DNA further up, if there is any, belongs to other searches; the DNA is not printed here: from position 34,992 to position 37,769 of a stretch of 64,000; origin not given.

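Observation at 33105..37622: Orphan 1505-aa protein: complete nucleotide-sugar dehydrogenase-like module fused to ~850 aa of unrecognisable sequence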

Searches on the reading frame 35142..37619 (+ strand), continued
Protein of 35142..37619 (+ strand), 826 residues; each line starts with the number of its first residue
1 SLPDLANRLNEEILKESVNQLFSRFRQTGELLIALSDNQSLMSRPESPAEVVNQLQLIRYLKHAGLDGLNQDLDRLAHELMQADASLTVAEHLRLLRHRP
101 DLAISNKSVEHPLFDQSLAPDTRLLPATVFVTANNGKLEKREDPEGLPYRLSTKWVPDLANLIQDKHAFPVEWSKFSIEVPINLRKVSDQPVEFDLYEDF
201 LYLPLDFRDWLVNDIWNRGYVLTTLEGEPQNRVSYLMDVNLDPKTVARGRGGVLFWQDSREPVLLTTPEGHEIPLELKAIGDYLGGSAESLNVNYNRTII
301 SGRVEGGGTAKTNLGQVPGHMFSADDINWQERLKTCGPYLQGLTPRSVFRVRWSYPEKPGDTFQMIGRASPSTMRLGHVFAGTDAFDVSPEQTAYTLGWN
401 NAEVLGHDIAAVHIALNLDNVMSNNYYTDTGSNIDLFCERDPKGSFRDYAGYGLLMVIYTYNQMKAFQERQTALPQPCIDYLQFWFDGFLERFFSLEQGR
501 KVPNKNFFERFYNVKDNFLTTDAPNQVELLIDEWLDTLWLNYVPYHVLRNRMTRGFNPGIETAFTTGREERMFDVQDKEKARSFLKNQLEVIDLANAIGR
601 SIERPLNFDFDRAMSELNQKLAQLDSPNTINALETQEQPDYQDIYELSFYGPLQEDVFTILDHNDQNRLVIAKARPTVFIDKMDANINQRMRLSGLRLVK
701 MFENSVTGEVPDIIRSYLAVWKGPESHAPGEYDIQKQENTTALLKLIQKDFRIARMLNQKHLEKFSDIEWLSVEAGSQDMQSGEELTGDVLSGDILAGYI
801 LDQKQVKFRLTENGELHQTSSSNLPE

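Call 89: search_protein_families(library=pfam, proteins=[P0021, P0018, P0022], max_evalue=0.001)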
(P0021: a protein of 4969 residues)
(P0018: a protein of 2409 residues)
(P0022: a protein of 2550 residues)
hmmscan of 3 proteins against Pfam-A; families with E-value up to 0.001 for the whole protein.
P0021 (4969 aa): 6 families
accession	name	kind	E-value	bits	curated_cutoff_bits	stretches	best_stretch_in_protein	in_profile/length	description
PF00984.24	UDPG_MGDP_dh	-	5.4e-08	33.3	25.4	1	1361-1440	1-78/94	UDP-glucose/GDP-mannose dehydrogenase family, central domain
PF00288.32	GHMP_kinases_N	-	1.5e-06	28.7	22.3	1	4519-4581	6-67/87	GHMP kinases N terminal domain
PF14947.12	HTH_45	-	4.3e-05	23.9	25.5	0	950-984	30-64/77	Winged helix-turn-helix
PF09106.17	SelB-wing_2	-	6.6e-05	23.4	22.3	0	878-910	22-54/57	Elongation factor SelB, winged helix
PF03721.20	UDPG_MGDP_dh_N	-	0.00053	20.1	27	0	1135-1246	36-141/187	UDP-glucose/GDP-mannose dehydrogenase family, NAD binding domain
PF01966.28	HD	-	0.00073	20.3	22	0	3522-3601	43-115/116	HD domain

P0018 (2409 aa): 3 families
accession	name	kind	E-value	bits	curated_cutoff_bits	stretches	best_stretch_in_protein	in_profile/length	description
PF00288.32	GHMP_kinases_N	-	6.7e-05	23.5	22.3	1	1814-1890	15-85/87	GHMP kinases N terminal domain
PF00984.24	UDPG_MGDP_dh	-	0.00014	22.3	25.4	1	451-525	2-74/94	UDP-glucose/GDP-mannose dehydrogenase family, central domain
PF03720.21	UDPG_MGDP_dh_C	-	0.00067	20.4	30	0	580-681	2-79/103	UDP-glucose/GDP-mannose dehydrogenase family, UDP binding domain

P0022 (2550 aa): 1 family
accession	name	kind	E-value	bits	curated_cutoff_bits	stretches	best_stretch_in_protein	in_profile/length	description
PF00288.32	GHMP_kinases_N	-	3.3e-09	37.3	22.3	1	2037-2109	14-85/87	GHMP kinases N terminal domain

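Call 95: list_cluster_members(proteins=[P0009, P0010, P0015, P0014, P0008, P0011, P0012, P0019, P0028, P0002])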
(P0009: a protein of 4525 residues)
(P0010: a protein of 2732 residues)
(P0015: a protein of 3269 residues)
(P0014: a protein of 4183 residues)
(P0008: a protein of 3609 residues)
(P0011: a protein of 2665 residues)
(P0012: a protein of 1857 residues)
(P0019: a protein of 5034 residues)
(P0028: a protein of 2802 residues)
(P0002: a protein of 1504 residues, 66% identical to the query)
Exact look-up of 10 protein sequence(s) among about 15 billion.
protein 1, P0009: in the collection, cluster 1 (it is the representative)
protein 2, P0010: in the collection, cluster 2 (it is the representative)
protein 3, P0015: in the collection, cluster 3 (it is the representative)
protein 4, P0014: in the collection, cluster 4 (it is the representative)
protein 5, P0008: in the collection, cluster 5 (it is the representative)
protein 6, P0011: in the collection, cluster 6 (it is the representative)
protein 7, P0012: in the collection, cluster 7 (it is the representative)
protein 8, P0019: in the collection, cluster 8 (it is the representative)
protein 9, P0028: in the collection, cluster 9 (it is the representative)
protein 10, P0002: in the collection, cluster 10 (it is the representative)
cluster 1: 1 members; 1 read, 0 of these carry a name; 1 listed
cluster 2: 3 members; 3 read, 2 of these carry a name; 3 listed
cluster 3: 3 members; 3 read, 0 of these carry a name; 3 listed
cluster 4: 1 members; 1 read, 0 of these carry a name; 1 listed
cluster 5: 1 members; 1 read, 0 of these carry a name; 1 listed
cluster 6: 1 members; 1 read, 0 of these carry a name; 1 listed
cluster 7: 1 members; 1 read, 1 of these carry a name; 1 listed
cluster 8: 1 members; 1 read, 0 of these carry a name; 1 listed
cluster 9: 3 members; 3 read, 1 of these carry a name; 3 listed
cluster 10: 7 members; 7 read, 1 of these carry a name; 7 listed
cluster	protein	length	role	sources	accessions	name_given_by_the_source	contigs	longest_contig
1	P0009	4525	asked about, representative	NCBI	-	-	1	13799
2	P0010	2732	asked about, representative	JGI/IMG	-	UDP-N-acetyl-D-glucosamine dehydrogenase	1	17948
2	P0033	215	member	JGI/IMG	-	hypothetical protein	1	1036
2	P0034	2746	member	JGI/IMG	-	-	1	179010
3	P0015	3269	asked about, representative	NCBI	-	-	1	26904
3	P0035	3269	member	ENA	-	-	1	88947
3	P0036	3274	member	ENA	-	-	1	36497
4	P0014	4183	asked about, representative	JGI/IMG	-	-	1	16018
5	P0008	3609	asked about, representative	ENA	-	-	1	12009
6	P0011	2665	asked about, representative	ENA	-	-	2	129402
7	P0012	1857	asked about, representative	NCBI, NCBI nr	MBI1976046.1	MAG: hypothetical protein HYS56_00885 [Candidatus Omnitrophica bacterium] | hypothetical protein [Candidatus Omnitrophota bacterium]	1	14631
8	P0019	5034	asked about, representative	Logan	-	-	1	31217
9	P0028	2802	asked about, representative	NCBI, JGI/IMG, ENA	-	-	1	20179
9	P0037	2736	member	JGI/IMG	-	3-dehydroquinate synthetase/predicted NBD/HSP70 family sugar ...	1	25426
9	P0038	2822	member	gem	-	-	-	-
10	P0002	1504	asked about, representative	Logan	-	-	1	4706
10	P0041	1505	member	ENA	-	-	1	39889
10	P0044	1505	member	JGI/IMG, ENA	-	-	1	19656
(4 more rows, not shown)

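Call 96: find_encoding_contigs(protein=P0041, flank=10000, max_places=2)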
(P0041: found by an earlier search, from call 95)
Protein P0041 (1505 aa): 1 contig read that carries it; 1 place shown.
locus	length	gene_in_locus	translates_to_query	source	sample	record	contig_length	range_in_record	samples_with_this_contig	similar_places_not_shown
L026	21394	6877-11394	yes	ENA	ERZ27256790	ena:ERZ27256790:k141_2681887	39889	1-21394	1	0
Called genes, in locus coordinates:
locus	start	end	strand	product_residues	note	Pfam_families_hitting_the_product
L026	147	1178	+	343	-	PF01476:LysM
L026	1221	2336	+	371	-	PF02481:DNA_processg_A, PF17782:WHD_DprA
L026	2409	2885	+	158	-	PF04361:DUF494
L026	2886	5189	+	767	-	PF01751:Toprim, PF01131:Topoisom_bac, PF01396:Zn_ribbon_Top1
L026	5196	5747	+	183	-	PF01300:Sua5_yciO_yrdC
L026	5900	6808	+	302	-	PF01218:Coprogen_oxidas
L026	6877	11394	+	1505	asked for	PF03721:UDPG_MGDP_dh_N (weak)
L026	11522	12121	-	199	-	PF04055:Radical_SAM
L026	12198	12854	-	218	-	PF05494:MlaC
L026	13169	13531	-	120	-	PF00085:Thioredoxin, PF13098:Thioredoxin_2, PF13905:Thioredoxin_8 (faint)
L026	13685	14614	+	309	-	PF01379:Porphobil_deam, PF03900:Porphobil_deamC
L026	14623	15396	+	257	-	PF02602:HEM4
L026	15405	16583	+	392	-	PF04375:HemX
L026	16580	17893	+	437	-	PF07219:HemY_N, PF07719:TPR_2 (faint), PF13371:TPR_9 (faint), PF13428:TPR_14 (faint), PF14559:TPR_19 (faint), PF13181:TPR_8 (faint)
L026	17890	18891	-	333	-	PF00111:Fer2, PF00970:FAD_binding_6, PF00175:NAD_binding_1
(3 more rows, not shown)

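Call 97: find_encoding_contigs(protein=P0044, flank=10000, max_places=2)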
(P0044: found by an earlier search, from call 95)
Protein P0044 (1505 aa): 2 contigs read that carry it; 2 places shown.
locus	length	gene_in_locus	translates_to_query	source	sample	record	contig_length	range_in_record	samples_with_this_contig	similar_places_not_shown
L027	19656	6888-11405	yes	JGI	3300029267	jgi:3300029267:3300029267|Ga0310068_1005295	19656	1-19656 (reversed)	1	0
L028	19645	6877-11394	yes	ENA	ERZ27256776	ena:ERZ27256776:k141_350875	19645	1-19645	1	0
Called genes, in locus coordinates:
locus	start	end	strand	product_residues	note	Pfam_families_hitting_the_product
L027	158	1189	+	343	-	PF01476:LysM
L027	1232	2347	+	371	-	PF02481:DNA_processg_A, PF17782:WHD_DprA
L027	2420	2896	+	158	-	PF04361:DUF494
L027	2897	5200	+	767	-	PF01751:Toprim, PF01131:Topoisom_bac, PF01396:Zn_ribbon_Top1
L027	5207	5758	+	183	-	PF01300:Sua5_yciO_yrdC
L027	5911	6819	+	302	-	PF01218:Coprogen_oxidas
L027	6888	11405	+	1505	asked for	PF03721:UDPG_MGDP_dh_N (weak)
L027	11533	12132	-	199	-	PF04055:Radical_SAM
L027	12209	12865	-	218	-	PF05494:MlaC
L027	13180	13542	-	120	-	PF00085:Thioredoxin, PF13098:Thioredoxin_2, PF13905:Thioredoxin_8 (faint)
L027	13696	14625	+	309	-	PF01379:Porphobil_deam, PF03900:Porphobil_deamC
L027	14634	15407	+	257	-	PF02602:HEM4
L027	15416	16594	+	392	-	PF04375:HemX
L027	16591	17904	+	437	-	PF07219:HemY_N, PF07719:TPR_2 (faint), PF13371:TPR_9 (faint), PF13428:TPR_14 (faint), PF14559:TPR_19 (faint), PF13181:TPR_8 (faint)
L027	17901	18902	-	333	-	PF00111:Fer2, PF00970:FAD_binding_6, PF00175:NAD_binding_1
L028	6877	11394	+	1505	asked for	PF03721:UDPG_MGDP_dh_N (weak)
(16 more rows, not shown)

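Call 98: search_protein_families(library=pfam, proteins=[P0010, P0016, P0018, P0022], max_evalue=0.5)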
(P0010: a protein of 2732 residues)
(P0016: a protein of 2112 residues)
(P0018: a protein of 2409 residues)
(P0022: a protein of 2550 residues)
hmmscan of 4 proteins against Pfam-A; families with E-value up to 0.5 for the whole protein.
P0010 (2732 aa): 6 families
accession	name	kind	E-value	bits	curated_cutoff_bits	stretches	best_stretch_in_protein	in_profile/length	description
PF00288.32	GHMP_kinases_N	-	4.2e-10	40.2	22.3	1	2117-2188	13-82/87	GHMP kinases N terminal domain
PF03720.21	UDPG_MGDP_dh_C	-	5.5e-07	30.4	30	1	599-701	3-79/103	UDP-glucose/GDP-mannose dehydrogenase family, UDP binding domain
PF00984.24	UDPG_MGDP_dh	-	2.9e-06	27.7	25.4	1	471-546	4-77/94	UDP-glucose/GDP-mannose dehydrogenase family, central domain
PF03721.20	UDPG_MGDP_dh_N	-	0.00016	21.8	27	1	288-448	34-181/187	UDP-glucose/GDP-mannose dehydrogenase family, NAD binding domain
PF00483.29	NTP_transferase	-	0.005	16.9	21.2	1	1685-1899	41-241/245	Nucleotidyl transferase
PF02348.25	CTP_transf_3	-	0.071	13.3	22.6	1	1701-1775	51-119/217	Cytidylyltransferase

P0016 (2112 aa): 4 families
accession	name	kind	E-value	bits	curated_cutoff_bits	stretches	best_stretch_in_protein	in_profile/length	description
PF03720.21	UDPG_MGDP_dh_C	-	0.00016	22.4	30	1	76-174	4-79/103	UDP-glucose/GDP-mannose dehydrogenase family, UDP binding domain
PF00288.32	GHMP_kinases_N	-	0.001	19.7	22.3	1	1541-1607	15-82/87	GHMP kinases N terminal domain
PF13628.12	DUF4142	-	0.094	13.4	27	0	256-300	69-112/138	Domain of unknown function (DUF4142)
PF08544.19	GHMP_kinases_C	-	0.15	12.9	21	0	1897-1940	40-84/85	GHMP kinases C terminal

P0018 (2409 aa): 6 families
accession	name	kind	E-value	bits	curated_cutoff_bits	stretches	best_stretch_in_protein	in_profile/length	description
PF00288.32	GHMP_kinases_N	-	6.7e-05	23.5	22.3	1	1814-1890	15-85/87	GHMP kinases N terminal domain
PF00984.24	UDPG_MGDP_dh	-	0.00014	22.3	25.4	1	451-525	2-74/94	UDP-glucose/GDP-mannose dehydrogenase family, central domain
PF03720.21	UDPG_MGDP_dh_C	-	0.00067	20.4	30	1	580-681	2-79/103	UDP-glucose/GDP-mannose dehydrogenase family, UDP binding domain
PF03721.20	UDPG_MGDP_dh_N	-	0.0017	18.4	27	1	301-430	64-181/187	UDP-glucose/GDP-mannose dehydrogenase family, NAD binding domain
PF08544.19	GHMP_kinases_C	-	0.0056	17.5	21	1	2173-2222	37-79/85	GHMP kinases C terminal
PF18431.6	RNAse_A_bac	-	0.21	12.9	27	0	94-141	18-66/113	Bacterial CdiA-CT RNAse A domain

P0022 (2550 aa): 4 families
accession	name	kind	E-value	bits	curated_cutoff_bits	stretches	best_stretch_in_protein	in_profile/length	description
PF00288.32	GHMP_kinases_N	-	3.3e-09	37.3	22.3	1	2037-2109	14-85/87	GHMP kinases N terminal domain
PF21917.1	NMB0537_N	-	0.14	12.3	23.9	0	2243-2271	6-34/36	N-terminal region of NMB0537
PF03354.21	TerL_ATPase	-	0.17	12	23.7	1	714-761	97-144/178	Terminase large subunit, ATPase domain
PF10392.15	COG5_N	-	0.19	12.4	31.2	0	194-236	66-108/132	Conserved oligomeric Golgi complex subunit 5, N-terminal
